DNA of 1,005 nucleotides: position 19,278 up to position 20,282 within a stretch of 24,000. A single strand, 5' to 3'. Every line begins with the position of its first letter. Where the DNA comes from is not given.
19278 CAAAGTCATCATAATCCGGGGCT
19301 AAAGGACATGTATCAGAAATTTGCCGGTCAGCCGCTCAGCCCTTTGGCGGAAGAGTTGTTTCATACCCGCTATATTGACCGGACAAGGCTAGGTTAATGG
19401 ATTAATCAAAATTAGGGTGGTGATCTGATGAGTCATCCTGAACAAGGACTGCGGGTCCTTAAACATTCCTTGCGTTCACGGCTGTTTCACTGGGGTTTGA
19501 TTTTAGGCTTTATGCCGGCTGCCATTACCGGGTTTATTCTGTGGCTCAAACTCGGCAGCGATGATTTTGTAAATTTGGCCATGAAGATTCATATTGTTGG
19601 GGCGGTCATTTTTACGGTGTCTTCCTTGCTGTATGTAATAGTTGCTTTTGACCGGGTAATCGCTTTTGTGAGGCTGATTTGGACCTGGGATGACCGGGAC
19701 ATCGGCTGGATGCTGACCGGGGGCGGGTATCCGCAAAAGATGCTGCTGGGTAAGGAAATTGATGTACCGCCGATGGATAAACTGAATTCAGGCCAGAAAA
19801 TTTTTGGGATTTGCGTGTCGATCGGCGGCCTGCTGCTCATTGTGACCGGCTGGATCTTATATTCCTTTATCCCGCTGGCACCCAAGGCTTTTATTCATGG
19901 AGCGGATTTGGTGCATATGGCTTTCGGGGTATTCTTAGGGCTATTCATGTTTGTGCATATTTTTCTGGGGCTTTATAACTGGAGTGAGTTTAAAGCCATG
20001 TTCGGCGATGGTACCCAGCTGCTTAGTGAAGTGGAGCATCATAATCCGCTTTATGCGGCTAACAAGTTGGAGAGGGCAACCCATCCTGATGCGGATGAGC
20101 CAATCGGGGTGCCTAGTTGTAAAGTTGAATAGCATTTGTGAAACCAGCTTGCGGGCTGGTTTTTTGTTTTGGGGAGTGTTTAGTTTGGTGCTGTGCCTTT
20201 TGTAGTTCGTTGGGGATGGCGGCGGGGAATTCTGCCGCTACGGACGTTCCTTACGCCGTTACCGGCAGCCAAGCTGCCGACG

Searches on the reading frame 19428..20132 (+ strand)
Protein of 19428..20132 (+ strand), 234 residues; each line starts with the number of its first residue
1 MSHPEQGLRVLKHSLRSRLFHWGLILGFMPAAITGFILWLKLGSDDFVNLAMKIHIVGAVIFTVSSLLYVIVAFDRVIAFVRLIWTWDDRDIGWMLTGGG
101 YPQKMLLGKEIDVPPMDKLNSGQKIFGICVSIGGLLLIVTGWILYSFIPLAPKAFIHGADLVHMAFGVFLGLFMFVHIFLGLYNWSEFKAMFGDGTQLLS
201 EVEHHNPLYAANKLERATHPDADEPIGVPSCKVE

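Call 8: find_encoding_contigs(protein=window:19428-20132:+, flank=10000, max_places=10)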
Protein window:19428-20132:+ (234 aa): 7 contigs read that carry it; 7 places shown.
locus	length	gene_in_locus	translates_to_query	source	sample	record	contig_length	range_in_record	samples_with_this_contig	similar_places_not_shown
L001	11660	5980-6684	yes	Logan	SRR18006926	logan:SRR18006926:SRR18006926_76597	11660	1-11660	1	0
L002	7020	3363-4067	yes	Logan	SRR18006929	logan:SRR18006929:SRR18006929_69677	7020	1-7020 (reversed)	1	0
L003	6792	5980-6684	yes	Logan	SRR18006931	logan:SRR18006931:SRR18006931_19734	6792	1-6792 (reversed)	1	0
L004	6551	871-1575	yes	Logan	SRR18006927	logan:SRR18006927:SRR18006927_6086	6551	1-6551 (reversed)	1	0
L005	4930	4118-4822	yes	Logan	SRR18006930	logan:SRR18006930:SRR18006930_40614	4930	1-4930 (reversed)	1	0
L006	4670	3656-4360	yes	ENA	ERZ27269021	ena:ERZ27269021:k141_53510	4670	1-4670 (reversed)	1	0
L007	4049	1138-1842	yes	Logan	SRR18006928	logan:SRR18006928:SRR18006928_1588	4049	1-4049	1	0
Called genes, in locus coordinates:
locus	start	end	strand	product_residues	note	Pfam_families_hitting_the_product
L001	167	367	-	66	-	-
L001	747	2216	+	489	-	PF13534:Fer4_17 (faint), PF12838:Fer4_7 (faint), PF12797:Fer4_2 (faint), PF13237:Fer4_10 (faint), PF13484:Fer4_16 (faint), PF13187:Fer4_9 (weak), PF02906:Fe_hyd_lg_C, PF02256:Fe_hyd_SSU, +2 more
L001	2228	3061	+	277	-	PF12797:Fer4_2 (faint), PF12837:Fer4_6 (faint), PF13237:Fer4_10 (faint), PF14697:Fer4_21 (faint), PF12838:Fer4_7, PF13187:Fer4_9 (faint), PF13247:Fer4_11, PF00037:Fer4 (weak)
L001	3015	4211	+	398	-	PF03916:NrfD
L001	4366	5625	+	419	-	PF12837:Fer4_6 (faint), PF12838:Fer4_7 (weak), PF13237:Fer4_10, PF14697:Fer4_21 (weak), PF25160:LdpA_Fe-S-bd (faint), PF13187:Fer4_9 (weak), PF00037:Fer4 (weak), PF02906:Fe_hyd_lg_C, +1 more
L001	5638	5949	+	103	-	PF02256:Fe_hyd_SSU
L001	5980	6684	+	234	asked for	PF01292:Ni_hydr_CYTB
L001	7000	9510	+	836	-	PF07517:SecA_DEAD, PF00270:DEAD (faint), PF01043:SecA_PP_bind, PF21090:P-loop_SecA, PF07516:SecA_SW, PF02810:SEC-C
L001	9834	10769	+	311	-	PF03462:PCRF, PF00472:RF-1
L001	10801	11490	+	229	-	PF11209:LmeA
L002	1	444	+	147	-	?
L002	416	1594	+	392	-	PF03916:NrfD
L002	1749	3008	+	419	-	PF12837:Fer4_6 (faint), PF12838:Fer4_7 (weak), PF13237:Fer4_10, PF14697:Fer4_21 (weak), PF25160:LdpA_Fe-S-bd (faint), PF13187:Fer4_9 (weak), PF00037:Fer4 (weak), PF02906:Fe_hyd_lg_C, +1 more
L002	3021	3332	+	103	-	PF02256:Fe_hyd_SSU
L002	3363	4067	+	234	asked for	PF01292:Ni_hydr_CYTB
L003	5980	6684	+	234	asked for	PF01292:Ni_hydr_CYTB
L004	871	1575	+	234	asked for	PF01292:Ni_hydr_CYTB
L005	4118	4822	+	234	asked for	PF01292:Ni_hydr_CYTB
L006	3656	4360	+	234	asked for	PF01292:Ni_hydr_CYTB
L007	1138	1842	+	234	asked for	PF01292:Ni_hydr_CYTB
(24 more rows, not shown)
